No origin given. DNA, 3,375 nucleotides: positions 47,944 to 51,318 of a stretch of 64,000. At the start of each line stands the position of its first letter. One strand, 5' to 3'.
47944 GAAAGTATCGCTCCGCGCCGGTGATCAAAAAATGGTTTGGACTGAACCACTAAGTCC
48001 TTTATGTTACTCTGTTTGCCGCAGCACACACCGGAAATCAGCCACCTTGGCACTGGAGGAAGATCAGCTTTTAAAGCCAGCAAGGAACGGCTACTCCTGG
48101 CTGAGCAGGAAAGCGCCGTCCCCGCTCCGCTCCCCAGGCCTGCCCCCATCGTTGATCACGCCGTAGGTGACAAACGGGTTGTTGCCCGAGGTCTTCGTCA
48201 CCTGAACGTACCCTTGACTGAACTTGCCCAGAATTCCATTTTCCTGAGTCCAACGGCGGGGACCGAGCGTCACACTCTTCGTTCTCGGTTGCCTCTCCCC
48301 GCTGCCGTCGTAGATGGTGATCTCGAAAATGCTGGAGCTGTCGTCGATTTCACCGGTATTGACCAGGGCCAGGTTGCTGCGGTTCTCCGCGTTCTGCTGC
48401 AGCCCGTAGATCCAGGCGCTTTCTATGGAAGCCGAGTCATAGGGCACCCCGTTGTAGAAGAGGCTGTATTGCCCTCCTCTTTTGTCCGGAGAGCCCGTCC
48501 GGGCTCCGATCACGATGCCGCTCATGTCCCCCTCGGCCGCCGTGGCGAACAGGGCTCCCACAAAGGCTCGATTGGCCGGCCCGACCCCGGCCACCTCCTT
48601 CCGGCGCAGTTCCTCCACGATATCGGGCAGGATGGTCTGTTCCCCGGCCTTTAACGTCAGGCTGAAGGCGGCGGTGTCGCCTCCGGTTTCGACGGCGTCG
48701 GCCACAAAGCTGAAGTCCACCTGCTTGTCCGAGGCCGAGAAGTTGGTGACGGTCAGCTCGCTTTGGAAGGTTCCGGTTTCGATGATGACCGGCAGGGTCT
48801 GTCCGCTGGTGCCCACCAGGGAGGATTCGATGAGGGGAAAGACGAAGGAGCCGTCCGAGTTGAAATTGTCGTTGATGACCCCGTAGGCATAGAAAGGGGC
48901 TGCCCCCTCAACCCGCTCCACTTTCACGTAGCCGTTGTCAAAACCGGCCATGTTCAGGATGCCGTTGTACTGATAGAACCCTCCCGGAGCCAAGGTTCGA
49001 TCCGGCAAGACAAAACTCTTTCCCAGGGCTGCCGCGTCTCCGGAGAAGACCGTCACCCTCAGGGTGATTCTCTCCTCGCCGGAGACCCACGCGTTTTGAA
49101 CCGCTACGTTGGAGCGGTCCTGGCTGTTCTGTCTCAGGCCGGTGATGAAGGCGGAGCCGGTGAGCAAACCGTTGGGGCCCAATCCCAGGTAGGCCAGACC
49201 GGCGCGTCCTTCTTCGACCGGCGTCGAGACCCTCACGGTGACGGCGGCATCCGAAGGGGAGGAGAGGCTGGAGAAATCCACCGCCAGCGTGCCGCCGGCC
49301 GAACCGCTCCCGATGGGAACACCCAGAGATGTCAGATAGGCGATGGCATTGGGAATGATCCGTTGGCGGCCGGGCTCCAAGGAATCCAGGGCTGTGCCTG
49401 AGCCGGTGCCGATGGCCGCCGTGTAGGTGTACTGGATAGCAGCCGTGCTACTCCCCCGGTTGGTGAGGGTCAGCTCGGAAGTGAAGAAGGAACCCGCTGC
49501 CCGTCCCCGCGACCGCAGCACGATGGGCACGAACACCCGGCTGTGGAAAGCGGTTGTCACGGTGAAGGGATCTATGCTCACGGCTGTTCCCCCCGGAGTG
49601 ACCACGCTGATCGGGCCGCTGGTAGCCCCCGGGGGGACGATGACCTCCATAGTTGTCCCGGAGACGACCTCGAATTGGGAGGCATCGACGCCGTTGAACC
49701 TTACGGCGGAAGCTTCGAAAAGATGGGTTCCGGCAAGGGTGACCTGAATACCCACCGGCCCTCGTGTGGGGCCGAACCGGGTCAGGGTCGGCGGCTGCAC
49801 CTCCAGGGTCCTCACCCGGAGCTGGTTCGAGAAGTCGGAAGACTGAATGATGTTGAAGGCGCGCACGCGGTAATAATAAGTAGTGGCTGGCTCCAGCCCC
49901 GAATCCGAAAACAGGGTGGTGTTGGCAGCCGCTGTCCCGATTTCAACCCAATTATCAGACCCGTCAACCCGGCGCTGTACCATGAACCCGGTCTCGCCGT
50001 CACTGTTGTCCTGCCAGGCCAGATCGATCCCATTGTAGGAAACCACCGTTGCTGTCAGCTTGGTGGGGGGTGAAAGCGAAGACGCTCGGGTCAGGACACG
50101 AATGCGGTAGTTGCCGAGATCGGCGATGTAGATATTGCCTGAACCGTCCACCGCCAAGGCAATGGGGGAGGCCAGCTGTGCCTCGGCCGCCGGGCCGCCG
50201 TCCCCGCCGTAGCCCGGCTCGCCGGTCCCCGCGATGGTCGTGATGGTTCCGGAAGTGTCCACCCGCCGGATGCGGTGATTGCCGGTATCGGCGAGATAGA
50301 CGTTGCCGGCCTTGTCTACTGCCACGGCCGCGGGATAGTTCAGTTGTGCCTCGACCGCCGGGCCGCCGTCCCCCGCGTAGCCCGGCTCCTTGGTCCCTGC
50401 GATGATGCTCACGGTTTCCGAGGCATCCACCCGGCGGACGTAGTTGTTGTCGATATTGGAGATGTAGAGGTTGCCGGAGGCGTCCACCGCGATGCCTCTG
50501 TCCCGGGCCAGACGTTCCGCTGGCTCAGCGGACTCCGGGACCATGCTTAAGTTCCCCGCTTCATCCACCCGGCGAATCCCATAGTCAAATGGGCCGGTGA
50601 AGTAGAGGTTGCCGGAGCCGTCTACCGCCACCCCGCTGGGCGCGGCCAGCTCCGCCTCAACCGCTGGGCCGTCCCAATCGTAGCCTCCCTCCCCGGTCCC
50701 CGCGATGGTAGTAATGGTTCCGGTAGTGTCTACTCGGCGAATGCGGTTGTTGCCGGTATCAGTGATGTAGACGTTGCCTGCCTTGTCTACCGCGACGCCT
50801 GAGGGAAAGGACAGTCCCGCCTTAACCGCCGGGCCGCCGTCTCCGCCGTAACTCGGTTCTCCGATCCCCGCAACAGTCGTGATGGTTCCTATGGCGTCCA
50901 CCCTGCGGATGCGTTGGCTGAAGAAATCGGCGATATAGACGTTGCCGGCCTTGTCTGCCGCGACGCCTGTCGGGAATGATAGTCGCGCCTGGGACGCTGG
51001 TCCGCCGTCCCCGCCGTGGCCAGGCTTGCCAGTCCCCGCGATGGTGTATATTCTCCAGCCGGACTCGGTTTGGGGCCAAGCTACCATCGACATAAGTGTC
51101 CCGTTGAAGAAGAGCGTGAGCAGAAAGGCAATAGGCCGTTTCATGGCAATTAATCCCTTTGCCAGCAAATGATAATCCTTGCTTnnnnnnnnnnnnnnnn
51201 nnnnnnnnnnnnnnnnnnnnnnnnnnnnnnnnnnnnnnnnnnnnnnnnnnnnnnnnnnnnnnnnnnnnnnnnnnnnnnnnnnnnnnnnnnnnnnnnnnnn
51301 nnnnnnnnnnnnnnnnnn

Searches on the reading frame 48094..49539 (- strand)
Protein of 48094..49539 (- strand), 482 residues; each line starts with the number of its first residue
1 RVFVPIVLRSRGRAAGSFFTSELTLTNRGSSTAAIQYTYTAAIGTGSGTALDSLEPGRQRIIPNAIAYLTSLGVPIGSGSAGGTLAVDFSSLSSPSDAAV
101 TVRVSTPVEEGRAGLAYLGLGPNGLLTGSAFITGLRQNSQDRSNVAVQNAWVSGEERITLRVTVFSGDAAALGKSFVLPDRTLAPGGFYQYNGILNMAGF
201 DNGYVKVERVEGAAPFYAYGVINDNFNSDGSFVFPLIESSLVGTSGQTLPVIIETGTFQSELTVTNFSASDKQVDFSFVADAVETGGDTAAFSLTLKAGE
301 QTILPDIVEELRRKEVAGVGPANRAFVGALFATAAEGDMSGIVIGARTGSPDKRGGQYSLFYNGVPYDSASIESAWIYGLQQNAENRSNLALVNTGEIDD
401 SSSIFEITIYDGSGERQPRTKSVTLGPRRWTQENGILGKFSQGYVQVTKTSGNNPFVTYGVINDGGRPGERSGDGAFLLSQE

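Call 6: search_protein_families(library=pfam, proteins=[window:48094-49539:-], max_evalue=1)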
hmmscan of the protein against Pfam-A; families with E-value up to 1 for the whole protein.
window:48094-49539:- (482 aa): 1 family
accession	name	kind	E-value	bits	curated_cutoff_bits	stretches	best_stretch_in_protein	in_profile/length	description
PF24593.1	DUF7617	-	0.12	12.8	27.4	0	425-480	25-80/128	Domain of unknown function (DUF7617)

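Call 7: search_protein_families(library=ncbifam, proteins=[window:48094-49539:-], max_evalue=1)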
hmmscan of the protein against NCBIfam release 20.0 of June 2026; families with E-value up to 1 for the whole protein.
window:48094-49539:- (482 aa): 0 families

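Call 13: find_homologous_proteins(query=window:48094-49539:-, max_evalue=0.001)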
Query window:48094-49539:- (482 aa): 1137 proteins with E <= 0.001 among 8000 candidates; the best 120 are listed.
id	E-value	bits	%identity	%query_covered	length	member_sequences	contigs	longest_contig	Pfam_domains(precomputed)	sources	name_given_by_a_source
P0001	1.6e-253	859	83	100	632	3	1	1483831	-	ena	-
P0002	6.2e-246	834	81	100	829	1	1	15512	PF00560.40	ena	-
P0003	6.4e-243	824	81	100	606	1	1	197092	PF07705.18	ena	-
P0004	1.9e-241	820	79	100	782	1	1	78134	PF01436.28,PF25021.2,PF06739.18,PF00041.28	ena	-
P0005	8.4e-241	818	88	90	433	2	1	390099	-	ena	-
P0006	2.7e-233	793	78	100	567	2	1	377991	PF01833.31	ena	-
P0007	3.0e-233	793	78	100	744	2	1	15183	PF01833.31,PF01436.28,PF25021.2,PF00041.28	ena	-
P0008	8.7e-232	788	77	100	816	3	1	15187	PF01833.31,PF01436.28,PF25021.2,PF00041.28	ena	-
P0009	9.9e-230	781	76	99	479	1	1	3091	-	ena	-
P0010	2.6e-226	770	78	95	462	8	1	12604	-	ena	-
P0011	7.7e-225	765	75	100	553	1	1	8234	-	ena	-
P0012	4.2e-223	759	74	100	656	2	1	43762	PF01833.31,PF00041.28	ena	-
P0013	1.7e-222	757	74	100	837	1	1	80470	PF01833.31,PF13753.13,PF00041.28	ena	-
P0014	1.8e-222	757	75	100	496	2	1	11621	-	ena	-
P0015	1.1e-221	754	74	100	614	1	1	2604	PF01833.31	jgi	jgi:hypothetical protein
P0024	2.1e-212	724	72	100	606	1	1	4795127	PF01833.31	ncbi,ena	-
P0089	2.2e-163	562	80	68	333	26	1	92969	-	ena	-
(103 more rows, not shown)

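Call 16: find_encoding_contigs(protein=P0024, flank=10000, max_places=3)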
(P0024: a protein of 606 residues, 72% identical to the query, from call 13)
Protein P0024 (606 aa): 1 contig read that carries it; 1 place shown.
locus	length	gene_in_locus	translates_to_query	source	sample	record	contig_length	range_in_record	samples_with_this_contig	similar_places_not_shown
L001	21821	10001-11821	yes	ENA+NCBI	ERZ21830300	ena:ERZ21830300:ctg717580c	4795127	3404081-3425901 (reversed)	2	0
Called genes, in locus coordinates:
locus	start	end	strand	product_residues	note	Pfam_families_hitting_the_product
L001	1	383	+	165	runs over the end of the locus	PF11848:DUF3368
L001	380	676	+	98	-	PF03683:UPF0175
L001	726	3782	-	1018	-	PF13620:CarboxypepD_reg, PF07715:Plug (weak), PF25183:OMP_b-brl_4, PF00593:TonB_dep_Rec_b-barrel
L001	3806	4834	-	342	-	PF00155:Aminotran_1_2, PF01212:Beta_elim_lyase, PF00266:Aminotran_5 (faint)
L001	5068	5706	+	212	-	PF01243:PNPOx_N, PF10590:PNP_phzG_C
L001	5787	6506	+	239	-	PF13483:Lactamase_B_3, PF12706:Lactamase_B_2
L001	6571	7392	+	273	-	-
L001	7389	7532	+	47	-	-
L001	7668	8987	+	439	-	PF13458:Peripla_BP_6 (weak)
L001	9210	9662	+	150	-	PF13551:HTH_29, PF13565:HTH_32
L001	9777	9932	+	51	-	PF13358:DDE_3 (weak)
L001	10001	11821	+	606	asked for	PF01833:TIG (weak)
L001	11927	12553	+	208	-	PF02870:Methyltransf_1N (weak), PF01035:DNA_binding_1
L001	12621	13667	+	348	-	PF01408:GFO_IDH_MocA, PF02894:GFO_IDH_MocA_C, PF22725:GFO_IDH_MocA_C3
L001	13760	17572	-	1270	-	PF13855:LRR_8 (weak), PF23598:LRR_14, PF12799:LRR_4 (weak), PF23598:LRR_14 (weak), PF12799:LRR_4 (weak), PF23598:LRR_14, PF13855:LRR_8, PF12799:LRR_4 (weak), +3 more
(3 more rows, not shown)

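Call 17: find_related_loci(query=A1, collection=genome_contigs, flank=6000)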
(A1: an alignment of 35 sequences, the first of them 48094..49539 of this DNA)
Query A1 (482 aa) in genome_contigs; peptide patterns used: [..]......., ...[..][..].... (x = any residue, [..] = any of these).
341 stretches matched a pattern; 323 encode a relative of the query (tblastn E <= 1e-3); the best 80 are kept; 77 distinct loci.
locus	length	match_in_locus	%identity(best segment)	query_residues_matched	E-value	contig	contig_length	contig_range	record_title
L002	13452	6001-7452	83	1-482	0e+0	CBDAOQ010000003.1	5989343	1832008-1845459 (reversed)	MAG: Candidatus Versatilivorator sp. isolate 6a61018a-c988-4e23-9d40-021d3d713c5d genome assembly, contig: contig_3, who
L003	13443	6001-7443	84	2-482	0e+0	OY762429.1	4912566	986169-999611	MAG: Terriglobia bacterium isolate aa40cff0-ace7-4b53-8087-0ef5d3f4acaf genome assembly, chromosome: 1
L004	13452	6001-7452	80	1-482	0e+0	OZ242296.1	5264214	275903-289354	MAG: Candidatus Versatilivorator sp. isolate 70151110-fafd-468e-a177-3adff467d788 genome assembly, chromosome: 1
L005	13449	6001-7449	80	1-482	0e+0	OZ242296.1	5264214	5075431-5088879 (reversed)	MAG: Candidatus Versatilivorator sp. isolate 70151110-fafd-468e-a177-3adff467d788 genome assembly, chromosome: 1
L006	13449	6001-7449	81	1-482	0e+0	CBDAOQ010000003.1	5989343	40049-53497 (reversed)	MAG: Candidatus Versatilivorator sp. isolate 6a61018a-c988-4e23-9d40-021d3d713c5d genome assembly, contig: contig_3, who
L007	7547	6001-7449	78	1-482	0e+0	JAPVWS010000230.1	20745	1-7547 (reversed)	MAG: Candidatus Versatilivorator vitaminiformans isolate m_rhlh7 Seq230, whole genome shotgun sequence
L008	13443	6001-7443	78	1-482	0e+0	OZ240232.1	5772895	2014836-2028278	MAG: Candidatus Versatilivoraceae bacterium isolate ed3112cf-5d09-4b03-98f8-4139f083c0eb genome assembly, chromosome: 1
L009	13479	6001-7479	75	1-482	0e+0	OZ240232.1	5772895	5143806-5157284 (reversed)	MAG: Candidatus Versatilivoraceae bacterium isolate ed3112cf-5d09-4b03-98f8-4139f083c0eb genome assembly, chromosome: 1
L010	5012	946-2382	74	1-482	0e+0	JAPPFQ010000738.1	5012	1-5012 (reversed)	MAG: Acidobacteriota bacterium isolate RHO1_bin_34 NODE_17019_length_5012_cov_4.734113, whole genome shotgun sequence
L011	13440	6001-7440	72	1-481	0e+0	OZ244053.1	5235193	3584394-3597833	MAG: Terriglobia bacterium isolate c15e5db1-7159-4592-9896-25da90492a0a genome assembly, chromosome: 1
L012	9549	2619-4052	72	2-482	0e+0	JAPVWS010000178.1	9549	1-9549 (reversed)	MAG: Candidatus Versatilivorator vitaminiformans isolate m_rhlh7 Seq178, whole genome shotgun sequence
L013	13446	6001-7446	72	1-481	0e+0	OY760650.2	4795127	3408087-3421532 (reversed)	MAG: Terriglobia bacterium isolate 5d79d33f-5ea2-468b-941e-0445094ce055 genome assembly, chromosome: 1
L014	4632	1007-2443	71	1-482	0e+0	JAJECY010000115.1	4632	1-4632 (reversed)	MAG: Acidobacteria bacterium isolate jk18xAbins.46 k141_690066, whole genome shotgun sequence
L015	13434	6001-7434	72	2-482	0e+0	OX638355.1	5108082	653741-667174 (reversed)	MAG: Terriglobia bacterium isolate 290eebee-5386-4bec-b87c-7b5c19ab3581 genome assembly, chromosome: 1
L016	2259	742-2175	71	2-482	0e+0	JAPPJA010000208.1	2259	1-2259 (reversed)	MAG: Chloroflexota bacterium isolate RHO2_bin_36 NODE_33284_length_2259_cov_3.097550, whole genome shotgun sequence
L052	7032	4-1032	82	19-482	0e+0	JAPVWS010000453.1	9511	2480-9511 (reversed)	MAG: Candidatus Versatilivorator vitaminiformans isolate m_rhlh7 Seq453, whole genome shotgun sequence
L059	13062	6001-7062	77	19-482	2e-173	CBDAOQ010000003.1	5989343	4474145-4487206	MAG: Candidatus Versatilivorator sp. isolate 6a61018a-c988-4e23-9d40-021d3d713c5d genome assembly, contig: contig_3, who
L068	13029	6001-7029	77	140-482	2e-167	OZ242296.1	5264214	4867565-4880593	MAG: Candidatus Versatilivorator sp. isolate 70151110-fafd-468e-a177-3adff467d788 genome assembly, chromosome: 1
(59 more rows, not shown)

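Call 23: predict_structure(alignment_id=A1)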
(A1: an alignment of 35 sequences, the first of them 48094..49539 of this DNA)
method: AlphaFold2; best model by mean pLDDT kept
length: 482 residues; sequences in the alignment: 35
mean_pLDDT: 88.0   pTM: 0.88
mean pLDDT of the five models: 88.0, 86.9, 86.3, 85.8, 85.5
residues with pLDDT >= 90: 287; 70-90: 150; 50-70: 42; < 50: 3
segments of 3 or more residues with pLDDT < 50: none
pLDDT, mean of each block of 10 residues (from residue 1): 88 70 94 95 92 96 94 93 92 90 72 74 90 90 92 80 95 91 92 93 96 93 70 88 92 82 94 95 89 96 89 89 84 94 89 59 92 94 82 95 97 90 96 89 95 95 61 68 81
secondary structure, 60 per line:
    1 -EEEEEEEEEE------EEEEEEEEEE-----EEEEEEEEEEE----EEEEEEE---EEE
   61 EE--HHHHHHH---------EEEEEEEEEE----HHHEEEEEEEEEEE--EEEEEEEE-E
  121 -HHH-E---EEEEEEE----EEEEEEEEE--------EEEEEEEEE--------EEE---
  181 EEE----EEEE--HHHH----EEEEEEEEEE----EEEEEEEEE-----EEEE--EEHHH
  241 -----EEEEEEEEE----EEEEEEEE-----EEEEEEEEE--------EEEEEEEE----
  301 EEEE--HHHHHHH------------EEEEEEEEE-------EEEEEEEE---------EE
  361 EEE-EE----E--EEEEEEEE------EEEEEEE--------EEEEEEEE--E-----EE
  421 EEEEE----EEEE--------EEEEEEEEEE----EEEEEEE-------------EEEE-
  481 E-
elements in order: E2-11 E18-27 E33-43 E48-54 E58-62 H65-71 E81-90 E98-108 E111-118 E130-136 E141-149 E158-166 E175-177 E181-183 E188-191 H194-197 E202-211 E216-224 E230-233 E246-254 E259-266 E272-280 E289-296 E301-304 H307-313 E326-334 E342-349 E359-363 E374-381 E388-394 E403-410 E419-425 E430-433 E442-451 E456-462 E476-479

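Call 26: fold_search(model_id=the predicted structure, library=pdb)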
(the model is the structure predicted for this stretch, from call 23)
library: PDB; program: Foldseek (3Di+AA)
matches with E <= 10: 1265; with E <= 0.001: 23
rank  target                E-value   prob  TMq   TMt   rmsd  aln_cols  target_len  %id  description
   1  2qki_A                1.9e-05  0.35  0.14  0.11  23.1       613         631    9  Human C3c in complex with the inhibitor compstatin (released 2007-08-14)
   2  8oxv_A                2.8e-05  0.20  0.11  0.09  24.9       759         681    9  Transglutaminase 3 zymogen in complex with DH patient-derived Fab DH63-B02 (released 2023-10-18)
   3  8odz_D                4.8e-05  0.15  0.10  0.09  36.6       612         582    9  Cryo-EM structure of a pre-dimerized murine IL-12 complete extracellular signaling complex (Class 1). (released 2024-02-07)
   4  6kzb_B                6.7e-05  0.60  0.11  0.08  18.6       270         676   10  Transglutaminase2 complexed with calcium (released 2020-12-09)
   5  6tpw                  9.0e-05  0.15  0.10  0.12  35.8       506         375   10  Crystal structures of FNIII domain one through four of the human leucocyte common antigen-related protein ( LAR) (released 2020-05-13)
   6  6kzb_A                1.2e-04  0.14  0.10  0.08  25.4       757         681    9  Transglutaminase2 complexed with calcium (released 2020-12-09)
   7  9u61_E                1.4e-04  0.41  0.15  0.06  21.9       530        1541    8  CP/MBL pathways C3 convertase C4b2a and C3 complex (released 2026-01-14)
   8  4e0s_A                1.4e-04  0.35  0.15  0.08  19.8       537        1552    8  Crystal Structure of C5b-6 (released 2012-04-18)
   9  7o7q_A                1.5e-04  0.16  0.12  0.06  26.1       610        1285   10  (h-alpha2M)4 trypsin-activated state (released 2022-04-13)
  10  8oxy_A                1.8e-04  0.16  0.11  0.09  24.4       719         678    9  Transglutaminase 3 without calcium in complex with DH patient-derived Fab DH63-B02 (released 2023-10-18)
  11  5u8r_A                1.9e-04  0.28  0.11  0.07  29.9       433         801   10  Structure of the ectodomain of the human Type 1 insulin-like growth factor receptor (released 2018-02-28)
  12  5jpm_A                3.1e-04  0.20  0.14  0.11  22.6       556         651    8  Structure of the complex of human complement C4 with MASP-2 rebuilt using iMDFF (released 2016-08-10)
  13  3prx_B                3.1e-04  0.14  0.12  0.06  32.1       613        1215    8  Structure of Complement C5 in Complex with CVF and SSL7 (released 2011-01-19)
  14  1l9m_A                3.3e-04  0.13  0.11  0.09  25.2       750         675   10  Three-dimensional structure of the human transglutaminase 3 enzyme: binding of calcium ions change structure for activ (released 2002-05-29)
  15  3k6s_C                4.6e-04  0.09  0.10  0.06  27.8       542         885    9  Structure of integrin alphaXbeta2 ectodomain (released 2010-01-12)
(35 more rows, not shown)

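Call 27: search_solved_structures(query=A1, max_evalue=10)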
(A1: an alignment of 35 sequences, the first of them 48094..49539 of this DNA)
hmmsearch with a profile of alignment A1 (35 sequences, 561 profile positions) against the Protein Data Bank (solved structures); distinct sequences matched with E-value up to 10: 0.

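Call 91: find_encoding_contigs(protein=P0089, flank=5000, max_places=6)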
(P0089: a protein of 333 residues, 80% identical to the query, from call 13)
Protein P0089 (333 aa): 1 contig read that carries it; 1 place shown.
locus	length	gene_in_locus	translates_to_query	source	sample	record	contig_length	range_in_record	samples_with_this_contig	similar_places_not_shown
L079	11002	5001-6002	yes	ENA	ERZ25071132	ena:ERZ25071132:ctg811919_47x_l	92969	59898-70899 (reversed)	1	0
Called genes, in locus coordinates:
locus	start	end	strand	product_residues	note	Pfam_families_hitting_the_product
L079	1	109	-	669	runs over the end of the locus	-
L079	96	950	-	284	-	PF13191:AAA_16 (weak), PF00004:AAA (weak), PF07726:AAA_3, PF07728:AAA_5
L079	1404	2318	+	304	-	-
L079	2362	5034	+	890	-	PF17757:UvrB_inter (weak), PF00912:Transgly, PF00905:Transpeptidase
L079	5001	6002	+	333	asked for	-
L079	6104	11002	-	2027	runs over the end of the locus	-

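Call 100: search_protein_families(library=pfam, proteins=[L059:3405-5927:+, L059:2393-3379:+, L068:2460-4628:+, L068:7418-11320:+, L052:1232-2701:-], max_evalue=0.001)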
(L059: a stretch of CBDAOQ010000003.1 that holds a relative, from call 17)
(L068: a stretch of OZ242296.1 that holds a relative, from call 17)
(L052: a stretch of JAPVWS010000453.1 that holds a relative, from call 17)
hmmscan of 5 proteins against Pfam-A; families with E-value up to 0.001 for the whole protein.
L059:3405-5927:+ (840 aa): 3 families
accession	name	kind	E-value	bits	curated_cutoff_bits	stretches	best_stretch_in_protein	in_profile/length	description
PF00912.28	Transgly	-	1.1e-51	175.3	27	1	175-348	7-177/178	Transglycosylase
PF00905.27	Transpeptidase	-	5.9e-24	85.2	22.1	1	464-697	2-245/299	Penicillin binding protein transpeptidase domain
PF17757.6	UvrB_inter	-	0.00011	22.6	22.9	1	87-157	4-69/91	UvrB interaction domain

L059:2393-3379:+ (328 aa): 0 families

L068:2460-4628:+ (722 aa): 11 families
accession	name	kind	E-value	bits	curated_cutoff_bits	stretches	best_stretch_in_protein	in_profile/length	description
PF01433.26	Peptidase_M1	-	3.4e-19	69.7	27.7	1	354-501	66-218/218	Peptidase family M1 domain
PF07719.23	TPR_2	-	1.6e-11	43.9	27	0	595-622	4-31/34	Tetratricopeptide repeat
PF13414.12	TPR_11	-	2.2e-11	43.7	26.8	1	599-639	1-41/42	TPR repeat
PF13424.12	TPR_12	-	4.6e-10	40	30.1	1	631-692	8-73/77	Tetratricopeptide repeat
PF00515.34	TPR_1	-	5.5e-10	39.1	27.8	0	596-622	5-31/34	Tetratricopeptide repeat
PF13432.12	TPR_16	-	3.3e-09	37.4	32.7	1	597-659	2-62/65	Tetratricopeptide repeat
PF13181.12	TPR_8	-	3.5e-07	30.3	25.7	0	595-623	4-32/34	Tetratricopeptide repeat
PF13176.12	TPR_7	-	1.9e-05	24.8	27.9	0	600-624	7-31/36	Tetratricopeptide repeat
PF13428.12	TPR_14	-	8.1e-05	23.4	23.5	0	594-633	3-42/44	Tetratricopeptide repeat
PF13174.12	TPR_6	-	0.00038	21.3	26.3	0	669-693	5-29/33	Tetratricopeptide repeat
PF13374.12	TPR_10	-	0.0007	20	27.5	0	601-624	11-34/42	Tetratricopeptide repeat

L068:7418-11320:+ (1300 aa): 8 families
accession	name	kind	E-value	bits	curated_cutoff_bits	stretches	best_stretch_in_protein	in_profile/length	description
PF13855.12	LRR_8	-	7.3e-97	317.6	27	10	153-212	2-61/61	Leucine rich repeat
PF13306.12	LRR_5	-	1.1e-38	132.5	27.7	5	843-970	3-122/127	BspA type Leucine rich repeat region (6 copies)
PF12799.13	LRR_4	-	3e-36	123.1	27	6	177-216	2-40/44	Leucine Rich repeats (2 copies)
PF23598.1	LRR_14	-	4.6e-28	98.4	40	4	851-935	46-125/353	Leucine-rich repeat region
PF00560.39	LRR_1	-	1e-17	60.9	20.6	0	430-448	1-20/23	Leucine Rich Repeat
PF14580.12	LRR_9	-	4.4e-12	46.3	30.5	0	807-890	45-127/175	Leucine-rich repeat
PF03160.20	Calx-beta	-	1.7e-06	28.5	27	1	1022-1115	6-99/119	Calx-beta domain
PF23952.1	LRR_EndoS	-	0.00087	19.9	27.9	0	676-718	74-116/116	Endo-beta-N-acetylglucosaminidase EndoS LRR domain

L052:1232-2701:- (489 aa): 5 families
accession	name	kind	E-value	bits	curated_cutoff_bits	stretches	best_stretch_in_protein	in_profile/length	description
PF21135.2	DRL_cat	-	1.8e-58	197.6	27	1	193-376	1-164/164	Oxidoreductase DRL, catalytic domain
PF03447.22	NAD_binding_3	-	3.4e-08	34.6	24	1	95-186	36-111/116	Homoserine dehydrogenase, NAD binding domain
PF08666.17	SAF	-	3e-07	31.3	21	1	399-464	1-63/63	SAF domain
PF01408.29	GFO_IDH_MocA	-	3.2e-06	28.3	24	1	55-164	1-91/120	Oxidoreductase family, NAD-binding Rossmann fold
PF02670.22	DXP_reductoisom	-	0.00013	23.1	21.7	1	104-174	55-129/129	1-deoxy-D-xylulose 5-phosphate reductoisomerase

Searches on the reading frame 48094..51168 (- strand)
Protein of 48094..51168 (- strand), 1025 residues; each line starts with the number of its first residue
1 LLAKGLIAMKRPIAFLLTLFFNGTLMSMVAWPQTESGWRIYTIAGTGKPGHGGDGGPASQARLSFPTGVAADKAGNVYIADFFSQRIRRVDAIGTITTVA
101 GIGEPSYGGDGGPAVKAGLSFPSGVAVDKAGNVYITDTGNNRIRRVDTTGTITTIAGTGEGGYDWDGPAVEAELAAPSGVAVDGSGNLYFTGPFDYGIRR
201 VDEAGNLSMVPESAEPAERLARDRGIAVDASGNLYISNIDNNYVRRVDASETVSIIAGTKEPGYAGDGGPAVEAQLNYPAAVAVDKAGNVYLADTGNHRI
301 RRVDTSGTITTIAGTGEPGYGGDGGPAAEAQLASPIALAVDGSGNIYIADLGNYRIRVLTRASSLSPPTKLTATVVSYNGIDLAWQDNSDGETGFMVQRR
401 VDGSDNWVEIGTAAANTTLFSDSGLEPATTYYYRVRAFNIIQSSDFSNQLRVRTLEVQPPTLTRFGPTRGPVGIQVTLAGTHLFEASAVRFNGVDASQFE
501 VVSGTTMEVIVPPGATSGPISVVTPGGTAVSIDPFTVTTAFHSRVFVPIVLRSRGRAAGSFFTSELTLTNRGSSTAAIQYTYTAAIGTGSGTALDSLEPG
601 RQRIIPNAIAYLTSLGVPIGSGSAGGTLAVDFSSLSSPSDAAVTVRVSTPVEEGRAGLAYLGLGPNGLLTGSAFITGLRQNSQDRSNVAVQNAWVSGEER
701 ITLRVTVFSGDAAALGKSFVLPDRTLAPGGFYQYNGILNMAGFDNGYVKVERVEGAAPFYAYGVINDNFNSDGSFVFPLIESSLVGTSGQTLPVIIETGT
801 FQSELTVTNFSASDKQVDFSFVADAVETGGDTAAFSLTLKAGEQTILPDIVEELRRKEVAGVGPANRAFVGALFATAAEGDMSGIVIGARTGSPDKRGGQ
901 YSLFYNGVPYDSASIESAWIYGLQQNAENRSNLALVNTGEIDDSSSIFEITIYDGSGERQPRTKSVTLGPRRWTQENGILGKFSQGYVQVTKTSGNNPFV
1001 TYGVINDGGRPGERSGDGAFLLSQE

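Call 6: search_protein_families(library=pfam, proteins=[window:48094-51168:-], max_evalue=1)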
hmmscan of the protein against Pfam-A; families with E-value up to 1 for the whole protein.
window:48094-51168:- (1025 aa): 14 families
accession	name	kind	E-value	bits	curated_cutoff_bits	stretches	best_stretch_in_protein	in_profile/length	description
PF25021.1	TEN_NHL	-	1.6e-42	146.2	27.1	6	265-315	130-178/357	Teneurin NHL domain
PF01436.27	NHL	-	4.2e-32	109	20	4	119-144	1-26/28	NHL repeat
PF06739.17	SBBP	-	9.3e-19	67.5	20.5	5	121-136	14-29/38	Beta-propeller repeat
PF24684.1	Vgb_lyase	-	8.4e-11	41.6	50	1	120-311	97-257/290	Virginiamycin B lyase family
PF08450.18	SGL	-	5.4e-10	39.7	26.3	2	118-207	132-216/246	SMP-30/Gluconolactonase/LRE-like region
PF00041.27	fn3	-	4.3e-07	30.5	25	1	366-452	1-83/84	Fibronectin type III domain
PF22701.2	Mala_s_1-like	-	8.4e-06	26.1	27.5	0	125-188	93-143/195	Mal s 1 allergenic protein-like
PF13449.12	Phytase-like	-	0.00013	22.4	27.6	0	124-153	72-101/284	Esterase-like activity of phytase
PF25059.1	FN3_DSCAM-DSCAML_C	-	0.001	19.8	39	1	384-456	12-81/89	DSCAM/DSCAML C-terminal Fn3-like domain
PF16656.11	Pur_ac_phosph_N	-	0.0032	18.4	30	1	423-445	66-88/93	Purple acid Phosphatase, N-terminal domain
PF06977.17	SdiA-regulated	-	0.0067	16.1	21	0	218-238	220-240/249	SdiA-regulated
PF24489.1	Ig_J_second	-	0.031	14.7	27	1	420-447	59-87/105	Tip attachment protein J second Ig-like domain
PF23500.1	DUF7133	-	0.096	12.4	27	0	327-355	21-49/385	Domain of unknown function (DUF7133)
PF02393.21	US22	-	0.12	12.9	35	0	272-303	73-105/124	US22 like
